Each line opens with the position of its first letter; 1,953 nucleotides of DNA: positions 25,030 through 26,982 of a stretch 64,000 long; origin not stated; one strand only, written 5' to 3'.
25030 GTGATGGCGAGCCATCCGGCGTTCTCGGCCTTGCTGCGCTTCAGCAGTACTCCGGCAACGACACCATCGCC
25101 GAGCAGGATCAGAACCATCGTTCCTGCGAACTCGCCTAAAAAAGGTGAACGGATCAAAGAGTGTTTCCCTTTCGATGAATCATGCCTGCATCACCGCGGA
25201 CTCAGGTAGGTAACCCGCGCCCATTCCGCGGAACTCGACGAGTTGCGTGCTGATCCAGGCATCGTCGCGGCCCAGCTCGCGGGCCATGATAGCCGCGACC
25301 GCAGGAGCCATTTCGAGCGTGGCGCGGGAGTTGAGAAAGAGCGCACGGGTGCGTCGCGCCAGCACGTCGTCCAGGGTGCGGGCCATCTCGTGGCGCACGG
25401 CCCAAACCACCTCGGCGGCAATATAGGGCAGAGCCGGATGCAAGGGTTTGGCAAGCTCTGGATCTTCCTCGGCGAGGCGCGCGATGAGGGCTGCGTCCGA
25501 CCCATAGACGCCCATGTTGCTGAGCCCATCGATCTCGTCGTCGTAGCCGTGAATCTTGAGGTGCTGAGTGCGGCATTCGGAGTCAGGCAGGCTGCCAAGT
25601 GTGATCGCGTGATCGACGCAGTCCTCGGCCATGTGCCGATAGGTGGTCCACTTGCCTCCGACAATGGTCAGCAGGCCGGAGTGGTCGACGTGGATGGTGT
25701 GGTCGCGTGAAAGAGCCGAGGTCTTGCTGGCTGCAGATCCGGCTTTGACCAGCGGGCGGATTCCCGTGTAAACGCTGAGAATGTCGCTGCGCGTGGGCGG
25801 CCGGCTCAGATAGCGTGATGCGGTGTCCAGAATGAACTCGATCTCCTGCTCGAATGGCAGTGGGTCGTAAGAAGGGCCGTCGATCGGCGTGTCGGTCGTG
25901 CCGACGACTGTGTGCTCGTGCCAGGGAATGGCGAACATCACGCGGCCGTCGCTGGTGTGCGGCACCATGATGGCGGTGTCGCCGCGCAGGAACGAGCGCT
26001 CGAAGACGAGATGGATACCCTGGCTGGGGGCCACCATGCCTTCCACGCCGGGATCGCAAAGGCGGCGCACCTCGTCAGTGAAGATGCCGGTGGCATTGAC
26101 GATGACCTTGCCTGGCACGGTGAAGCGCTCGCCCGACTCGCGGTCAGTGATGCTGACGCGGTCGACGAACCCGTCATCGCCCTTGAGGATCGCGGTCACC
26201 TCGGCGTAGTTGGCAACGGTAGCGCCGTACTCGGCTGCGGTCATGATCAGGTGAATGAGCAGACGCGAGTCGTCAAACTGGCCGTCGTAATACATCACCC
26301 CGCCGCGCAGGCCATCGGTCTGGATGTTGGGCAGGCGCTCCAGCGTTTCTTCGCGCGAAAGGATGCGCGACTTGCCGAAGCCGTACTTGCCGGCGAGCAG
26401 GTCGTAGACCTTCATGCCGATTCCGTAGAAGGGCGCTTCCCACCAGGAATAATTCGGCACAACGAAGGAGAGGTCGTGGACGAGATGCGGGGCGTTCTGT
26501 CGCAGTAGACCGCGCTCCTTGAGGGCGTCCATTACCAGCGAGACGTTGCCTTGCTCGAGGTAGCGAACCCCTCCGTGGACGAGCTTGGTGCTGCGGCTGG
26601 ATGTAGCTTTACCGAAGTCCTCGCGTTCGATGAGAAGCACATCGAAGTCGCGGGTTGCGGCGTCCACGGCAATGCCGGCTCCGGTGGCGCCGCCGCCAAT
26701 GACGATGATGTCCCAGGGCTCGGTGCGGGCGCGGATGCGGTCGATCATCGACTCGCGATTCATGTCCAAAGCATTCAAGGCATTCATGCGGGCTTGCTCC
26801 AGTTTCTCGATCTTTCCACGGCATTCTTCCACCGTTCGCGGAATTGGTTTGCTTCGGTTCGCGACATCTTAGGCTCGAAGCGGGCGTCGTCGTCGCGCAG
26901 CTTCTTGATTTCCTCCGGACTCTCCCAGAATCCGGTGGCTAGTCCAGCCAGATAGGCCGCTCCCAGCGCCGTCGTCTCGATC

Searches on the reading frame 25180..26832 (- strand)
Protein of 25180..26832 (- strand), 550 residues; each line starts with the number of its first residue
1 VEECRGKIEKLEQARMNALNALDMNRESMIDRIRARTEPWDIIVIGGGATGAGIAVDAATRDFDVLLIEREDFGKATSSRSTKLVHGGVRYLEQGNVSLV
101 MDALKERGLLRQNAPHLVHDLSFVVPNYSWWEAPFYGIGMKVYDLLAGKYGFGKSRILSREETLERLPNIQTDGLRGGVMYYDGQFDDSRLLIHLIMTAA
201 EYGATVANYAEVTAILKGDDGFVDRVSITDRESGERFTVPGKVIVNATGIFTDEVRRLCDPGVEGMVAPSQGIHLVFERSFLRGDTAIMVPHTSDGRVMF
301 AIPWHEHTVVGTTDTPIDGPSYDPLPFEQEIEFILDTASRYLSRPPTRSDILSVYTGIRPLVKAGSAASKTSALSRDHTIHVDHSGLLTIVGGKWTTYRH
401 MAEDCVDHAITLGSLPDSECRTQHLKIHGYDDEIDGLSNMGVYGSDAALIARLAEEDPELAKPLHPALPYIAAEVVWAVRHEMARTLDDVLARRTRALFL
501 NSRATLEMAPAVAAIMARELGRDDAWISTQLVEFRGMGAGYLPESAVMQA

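Call 34: search_protein_families(library=pfam, proteins=[window:25180-26832:-], max_evalue=0.001)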
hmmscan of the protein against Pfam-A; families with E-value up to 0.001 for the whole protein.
window:25180-26832:- (550 aa): 5 families
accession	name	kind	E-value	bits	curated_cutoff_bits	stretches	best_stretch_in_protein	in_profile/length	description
PF01266.30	DAO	-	2.7e-58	198.6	27.9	1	41-399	1-353/353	FAD dependent oxidoreductase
PF16901.10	DAO_C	-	1.2e-28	100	31.4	1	441-525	38-124/126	C-terminal domain of alpha-glycerophosphate oxidase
PF12831.13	FAD_oxidored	-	1.7e-07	31.3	27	1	41-249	1-145/416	FAD dependent oxidoreductase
PF13450.12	NAD_binding_8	-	0.00027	21.6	21.9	0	44-81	1-40/68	NAD(P)-binding Rossmann-like domain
PF01494.25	FAD_binding_3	-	0.00061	19.6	22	0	41-318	3-237/349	FAD binding domain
